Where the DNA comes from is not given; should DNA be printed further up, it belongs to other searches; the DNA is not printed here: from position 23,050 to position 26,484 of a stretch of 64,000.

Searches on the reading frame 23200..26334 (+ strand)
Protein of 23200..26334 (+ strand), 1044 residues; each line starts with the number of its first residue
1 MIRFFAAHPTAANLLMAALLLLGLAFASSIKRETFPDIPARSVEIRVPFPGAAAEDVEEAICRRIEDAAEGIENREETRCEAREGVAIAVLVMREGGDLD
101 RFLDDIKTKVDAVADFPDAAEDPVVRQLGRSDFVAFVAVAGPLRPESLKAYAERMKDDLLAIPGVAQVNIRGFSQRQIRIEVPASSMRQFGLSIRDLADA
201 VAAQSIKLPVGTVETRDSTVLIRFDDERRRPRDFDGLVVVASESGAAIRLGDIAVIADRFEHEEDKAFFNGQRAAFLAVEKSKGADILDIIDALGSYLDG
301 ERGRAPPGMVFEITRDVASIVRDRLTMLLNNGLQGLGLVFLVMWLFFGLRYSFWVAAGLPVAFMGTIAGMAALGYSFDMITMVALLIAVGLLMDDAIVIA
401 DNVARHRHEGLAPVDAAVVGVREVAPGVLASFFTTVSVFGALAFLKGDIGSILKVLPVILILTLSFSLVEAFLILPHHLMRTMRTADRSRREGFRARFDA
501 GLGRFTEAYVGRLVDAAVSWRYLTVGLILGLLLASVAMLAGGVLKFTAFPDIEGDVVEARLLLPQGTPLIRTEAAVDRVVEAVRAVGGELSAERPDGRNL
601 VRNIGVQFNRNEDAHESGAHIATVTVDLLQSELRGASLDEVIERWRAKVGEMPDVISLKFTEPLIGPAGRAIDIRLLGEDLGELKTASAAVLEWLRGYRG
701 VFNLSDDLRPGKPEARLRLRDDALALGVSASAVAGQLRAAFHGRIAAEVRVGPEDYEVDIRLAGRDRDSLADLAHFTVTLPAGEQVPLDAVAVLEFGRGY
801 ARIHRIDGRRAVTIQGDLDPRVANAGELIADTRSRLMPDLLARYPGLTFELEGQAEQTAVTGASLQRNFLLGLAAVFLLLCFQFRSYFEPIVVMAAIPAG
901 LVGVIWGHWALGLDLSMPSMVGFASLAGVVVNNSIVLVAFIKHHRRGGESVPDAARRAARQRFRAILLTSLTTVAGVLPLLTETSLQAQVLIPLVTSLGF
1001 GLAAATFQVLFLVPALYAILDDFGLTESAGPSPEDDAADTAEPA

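Call 5: search_protein_families(library=pfam, proteins=[window:23200-26334:+], max_evalue=0.01)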
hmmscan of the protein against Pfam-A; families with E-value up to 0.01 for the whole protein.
window:23200-26334:+ (1044 aa): 3 families
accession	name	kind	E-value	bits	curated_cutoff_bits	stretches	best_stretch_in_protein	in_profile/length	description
PF00873.25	ACR_tran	-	5.9e-159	531.2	28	1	1-1020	1-1020/1021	AcrB/AcrD/AcrF family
PF02355.23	SecD_SecF_C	-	8e-08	32.3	20.5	2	862-1018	26-184/189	Protein export membrane protein SecD/SecF, C-terminal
PF03176.21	MMPL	-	2.2e-07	30.6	20.5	1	845-1025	121-307/333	MMPL family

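Call 6: search_protein_families(library=ncbifam, proteins=[window:23200-26334:+], max_evalue=0.01)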
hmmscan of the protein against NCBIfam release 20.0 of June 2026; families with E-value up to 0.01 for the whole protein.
window:23200-26334:+ (1044 aa): 16 families
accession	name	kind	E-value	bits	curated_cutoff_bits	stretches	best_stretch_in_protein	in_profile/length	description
NF033617.1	RND_permease_2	subfamily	6.5e-140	468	1250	1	4-1021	3-1008/1009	multidrug efflux RND transporter permease subunit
NF000282.2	RND_permease_1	subfamily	7.9e-118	394.8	1250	1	3-1020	2-1027/1029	multidrug efflux RND transporter permease subunit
TIGR00915.1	2A0602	subfamily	2.7e-106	356.6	940.35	1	1-1022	1-1030/1050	efflux RND transporter permease subunit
NF007131.0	PRK09577.1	equivalog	1.5e-83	281.2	1768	1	1-1020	1-1022/1045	multidrug efflux RND transporter permease subunit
NF007842.1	PRK10555.1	equivalog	6.8e-83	279.1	1854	2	1-579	1-593/1036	multidrug efflux RND transporter permease AcrD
TIGR00914.1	2A0601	subfamily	1.2e-73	248.4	701.45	2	653-1020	666-1035/1051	CusA/CzcA family heavy metal efflux RND transporter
NF007905.0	PRK10614.1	equivalog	4.2e-73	246.5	1774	1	4-1023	6-1011/1025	multidrug efflux RND transporter permease subunit MdtC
NF007798.0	PRK10503.1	equivalog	1.4e-72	244.7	1584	1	3-1025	14-1027/1040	MdtB/MuxB family multidrug efflux RND transporter permease subunit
NF007133.0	PRK09579.1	equivalog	2.1e-68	230.9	1763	2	5-532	7-533/1017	multidrug efflux RND transporter permease subunit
NF000037.1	RND_perm_OqxB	exception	1.1e-66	225.4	2200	1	3-1021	5-1035/1050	multidrug efflux RND transporter permease subunit OqxB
NF011706.2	PRK15127.1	equivalog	2.5e-64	217.7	2150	1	2-1019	2-1028/1049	multidrug efflux RND transporter permease subunit AcrB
TIGR00921.1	2A067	subfamily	4.5e-15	54.7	351.9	2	862-1023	191-349/733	hydrophobe/amphiphile efflux-3 (HAE3) family transporter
TIGR00916.1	2A0604s01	subfamily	3.3e-14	53.1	148.6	2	870-1007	95-228/231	SecD/SecF family protein translocase subunit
TIGR00966.2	transloc_SecF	equivalog_domain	3.4e-07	30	160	1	863-1018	120-277/279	protein translocase subunit SecF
NF009583.0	PRK13024.1-3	subfamily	7.9e-05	20.9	721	0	328-449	576-703/755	protein translocase subunit SecDF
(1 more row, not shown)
